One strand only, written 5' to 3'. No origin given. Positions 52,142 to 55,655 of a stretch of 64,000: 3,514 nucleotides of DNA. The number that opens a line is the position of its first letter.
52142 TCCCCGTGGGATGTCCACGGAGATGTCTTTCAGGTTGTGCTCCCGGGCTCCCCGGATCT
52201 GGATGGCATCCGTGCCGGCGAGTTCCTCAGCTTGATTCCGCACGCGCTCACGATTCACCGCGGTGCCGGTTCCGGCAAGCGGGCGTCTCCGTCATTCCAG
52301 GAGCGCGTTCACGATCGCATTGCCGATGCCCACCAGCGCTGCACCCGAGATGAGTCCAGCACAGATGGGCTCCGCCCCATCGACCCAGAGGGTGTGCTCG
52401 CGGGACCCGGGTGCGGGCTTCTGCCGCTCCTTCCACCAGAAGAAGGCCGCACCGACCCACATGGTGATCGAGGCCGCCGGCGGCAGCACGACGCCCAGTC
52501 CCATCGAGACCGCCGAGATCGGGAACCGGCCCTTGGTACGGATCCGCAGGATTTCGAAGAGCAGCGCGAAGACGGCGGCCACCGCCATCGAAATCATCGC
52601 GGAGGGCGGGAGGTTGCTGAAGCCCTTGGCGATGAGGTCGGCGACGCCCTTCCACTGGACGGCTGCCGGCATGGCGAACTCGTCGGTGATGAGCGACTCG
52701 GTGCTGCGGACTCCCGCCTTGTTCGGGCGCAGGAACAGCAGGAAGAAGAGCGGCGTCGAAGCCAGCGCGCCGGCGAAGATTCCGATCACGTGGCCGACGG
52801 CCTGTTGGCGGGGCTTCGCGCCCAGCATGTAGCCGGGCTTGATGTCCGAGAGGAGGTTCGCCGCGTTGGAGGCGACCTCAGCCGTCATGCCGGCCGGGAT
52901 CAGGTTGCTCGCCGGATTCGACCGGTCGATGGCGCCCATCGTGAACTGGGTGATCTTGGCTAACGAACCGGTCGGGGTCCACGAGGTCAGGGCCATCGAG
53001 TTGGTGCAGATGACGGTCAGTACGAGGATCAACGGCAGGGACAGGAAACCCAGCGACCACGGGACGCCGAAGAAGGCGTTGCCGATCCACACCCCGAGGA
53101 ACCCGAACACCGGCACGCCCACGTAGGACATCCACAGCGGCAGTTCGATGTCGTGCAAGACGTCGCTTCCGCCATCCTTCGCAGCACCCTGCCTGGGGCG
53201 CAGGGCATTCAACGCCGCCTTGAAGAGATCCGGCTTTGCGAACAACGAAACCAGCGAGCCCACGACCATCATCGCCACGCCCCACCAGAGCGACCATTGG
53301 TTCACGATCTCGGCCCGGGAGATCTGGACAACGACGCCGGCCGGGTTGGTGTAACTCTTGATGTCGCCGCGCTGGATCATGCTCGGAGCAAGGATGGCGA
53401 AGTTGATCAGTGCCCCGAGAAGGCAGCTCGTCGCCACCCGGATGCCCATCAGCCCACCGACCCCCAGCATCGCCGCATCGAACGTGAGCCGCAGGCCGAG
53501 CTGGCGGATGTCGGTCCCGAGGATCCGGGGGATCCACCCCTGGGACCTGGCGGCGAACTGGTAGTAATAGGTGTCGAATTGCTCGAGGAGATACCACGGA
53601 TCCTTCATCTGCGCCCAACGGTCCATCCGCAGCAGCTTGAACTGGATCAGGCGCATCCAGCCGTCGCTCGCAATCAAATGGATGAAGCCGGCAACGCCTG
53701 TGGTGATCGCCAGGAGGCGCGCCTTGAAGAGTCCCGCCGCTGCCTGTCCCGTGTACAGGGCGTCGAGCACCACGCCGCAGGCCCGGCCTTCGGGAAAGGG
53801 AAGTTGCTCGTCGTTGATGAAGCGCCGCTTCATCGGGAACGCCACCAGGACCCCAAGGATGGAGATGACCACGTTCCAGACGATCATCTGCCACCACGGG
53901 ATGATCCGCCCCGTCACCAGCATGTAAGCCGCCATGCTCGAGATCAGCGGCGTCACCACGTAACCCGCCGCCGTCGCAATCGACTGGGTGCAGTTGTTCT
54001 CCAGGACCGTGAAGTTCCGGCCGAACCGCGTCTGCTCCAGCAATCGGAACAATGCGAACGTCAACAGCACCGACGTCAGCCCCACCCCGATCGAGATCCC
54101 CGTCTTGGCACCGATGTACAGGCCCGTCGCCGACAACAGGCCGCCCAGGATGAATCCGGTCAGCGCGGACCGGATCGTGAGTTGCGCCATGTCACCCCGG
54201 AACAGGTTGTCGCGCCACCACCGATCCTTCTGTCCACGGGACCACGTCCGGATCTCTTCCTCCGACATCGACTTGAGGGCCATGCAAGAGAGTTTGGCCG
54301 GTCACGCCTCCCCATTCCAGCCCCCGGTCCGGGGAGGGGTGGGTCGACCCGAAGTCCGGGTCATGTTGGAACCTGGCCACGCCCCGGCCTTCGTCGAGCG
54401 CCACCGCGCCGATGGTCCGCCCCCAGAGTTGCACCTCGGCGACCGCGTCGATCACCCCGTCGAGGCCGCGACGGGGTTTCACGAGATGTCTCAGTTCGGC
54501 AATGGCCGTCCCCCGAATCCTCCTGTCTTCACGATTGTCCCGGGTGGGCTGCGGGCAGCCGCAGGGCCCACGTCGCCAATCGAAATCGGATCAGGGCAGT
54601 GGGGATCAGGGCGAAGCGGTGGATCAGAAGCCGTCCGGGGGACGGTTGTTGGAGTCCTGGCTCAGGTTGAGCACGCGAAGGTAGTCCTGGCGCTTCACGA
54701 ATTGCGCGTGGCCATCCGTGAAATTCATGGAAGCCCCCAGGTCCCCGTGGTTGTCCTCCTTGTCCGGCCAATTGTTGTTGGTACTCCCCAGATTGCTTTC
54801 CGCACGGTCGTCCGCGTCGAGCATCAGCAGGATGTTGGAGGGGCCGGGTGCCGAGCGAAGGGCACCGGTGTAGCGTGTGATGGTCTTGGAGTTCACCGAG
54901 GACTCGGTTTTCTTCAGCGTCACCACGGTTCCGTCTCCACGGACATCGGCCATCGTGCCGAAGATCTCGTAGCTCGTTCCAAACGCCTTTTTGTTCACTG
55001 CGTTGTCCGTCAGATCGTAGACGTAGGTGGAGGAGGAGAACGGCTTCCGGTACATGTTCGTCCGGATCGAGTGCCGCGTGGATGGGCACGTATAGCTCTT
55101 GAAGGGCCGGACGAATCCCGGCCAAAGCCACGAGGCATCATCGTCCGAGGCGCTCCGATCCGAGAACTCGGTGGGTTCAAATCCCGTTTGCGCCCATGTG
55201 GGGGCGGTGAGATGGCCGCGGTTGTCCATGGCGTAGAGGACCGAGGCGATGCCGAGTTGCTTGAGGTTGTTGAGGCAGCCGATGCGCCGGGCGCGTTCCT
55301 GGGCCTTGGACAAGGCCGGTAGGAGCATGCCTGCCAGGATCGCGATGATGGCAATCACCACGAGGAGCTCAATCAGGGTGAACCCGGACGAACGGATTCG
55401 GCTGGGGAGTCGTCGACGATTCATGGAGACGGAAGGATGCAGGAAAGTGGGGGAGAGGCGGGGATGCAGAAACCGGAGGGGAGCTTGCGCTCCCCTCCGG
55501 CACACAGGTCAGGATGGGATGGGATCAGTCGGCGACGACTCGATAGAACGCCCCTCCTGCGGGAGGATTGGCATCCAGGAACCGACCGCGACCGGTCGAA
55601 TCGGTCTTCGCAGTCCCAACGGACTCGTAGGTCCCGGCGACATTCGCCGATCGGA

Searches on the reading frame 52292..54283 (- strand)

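Call 10: search_protein_families(library=pfam, proteins=[window:52292-54283:-], max_evalue=0.001)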
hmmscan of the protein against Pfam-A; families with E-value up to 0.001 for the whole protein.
window:52292-54283:- (663 aa): 1 family
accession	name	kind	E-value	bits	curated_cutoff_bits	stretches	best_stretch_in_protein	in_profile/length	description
PF03169.20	OPT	-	4.5e-73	247.3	25.8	1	34-657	1-621/623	OPT oligopeptide transporter protein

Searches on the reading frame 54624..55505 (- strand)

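Call 10: search_protein_families(library=pfam, proteins=[window:54624-55505:-], max_evalue=0.001)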
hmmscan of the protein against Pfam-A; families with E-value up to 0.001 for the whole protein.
window:54624-55505:- (293 aa): 2 families
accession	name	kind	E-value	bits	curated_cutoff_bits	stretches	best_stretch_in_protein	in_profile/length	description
PF07963.17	N_methyl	-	1.7e-08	34.1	21.2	1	38-62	3-27/27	Prokaryotic N-terminal methylation motif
PF07596.16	SBP_bac_10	-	0.00016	22.3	23.3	1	67-127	2-53/268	Protein of unknown function (DUF1559)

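Call 71: search_protein_families(library=ncbifam, proteins=[window:54624-55505:-], max_evalue=10)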
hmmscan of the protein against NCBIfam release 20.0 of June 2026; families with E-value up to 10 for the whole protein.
window:54624-55505:- (293 aa): 18 families
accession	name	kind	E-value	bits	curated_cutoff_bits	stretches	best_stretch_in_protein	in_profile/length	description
NF041775.1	typeIV_PilA_Myxo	equivalog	3e-08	33.9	400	1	38-87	9-58/214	type IV pilin protein PilA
TIGR01710.1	typeII_sec_gspG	equivalog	3e-08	33.8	88.85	1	40-96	1-57/134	type II secretion system major pseudopilin GspG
NF040999.1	pilin_ComGC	equivalog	5.6e-08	32.9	75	1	40-97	2-59/84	competence type IV pilus major pilin ComGC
TIGR01708.2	typeII_sec_gspH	equivalog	2.1e-07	31.1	80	1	39-70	1-34/169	type II secretion system minor pseudopilin GspH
TIGR02532.1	IV_pilin_GFxxxE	domain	3.9e-07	29.6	16.3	1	40-61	2-23/24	prepilin-type N-terminal cleavage/methylation domain-containing protein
NF007862.0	PRK10574.1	equivalog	9.6e-07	29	138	1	39-73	4-38/145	prepilin peptidase-dependent pilin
NF041013.1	T4P_ComGE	equivalog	2.2e-06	27.7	49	1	40-72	4-36/83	competence type IV pilus minor pilin ComGE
TIGR02596.1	TIGR02596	subfamily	0.00039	20.6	70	1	42-68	1-27/196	Verru_Chthon cassette protein D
TIGR01707.1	gspI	equivalog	0.00082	19.8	44.35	1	41-77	1-34/101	type II secretion system minor pseudopilin GspI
NF007800.0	PRK10506.1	equivalog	0.0016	18.3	158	1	38-73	7-42/163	prepilin peptidase-dependent protein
NF040982.1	ComGD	equivalog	0.0018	18.7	70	1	40-75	2-37/139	competence type IV pilus minor pilin ComGD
TIGR02599.1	TIGR02599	subfamily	0.01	15.1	256.5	1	41-71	1-31/361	Verru_Chthon cassette protein C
TIGR01711.1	gspJ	equivalog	0.012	15.4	64.85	1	41-58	2-19/192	type II secretion system minor pseudopilin GspJ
NF041002.1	pilin_ComGF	equivalog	0.022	15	80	1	40-66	2-28/139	competence type IV pilus minor pilin ComGF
NF047828.1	T3SSXpsI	equivalog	0.031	14.3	150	1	41-74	3-36/132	type II secretion system protein XpsI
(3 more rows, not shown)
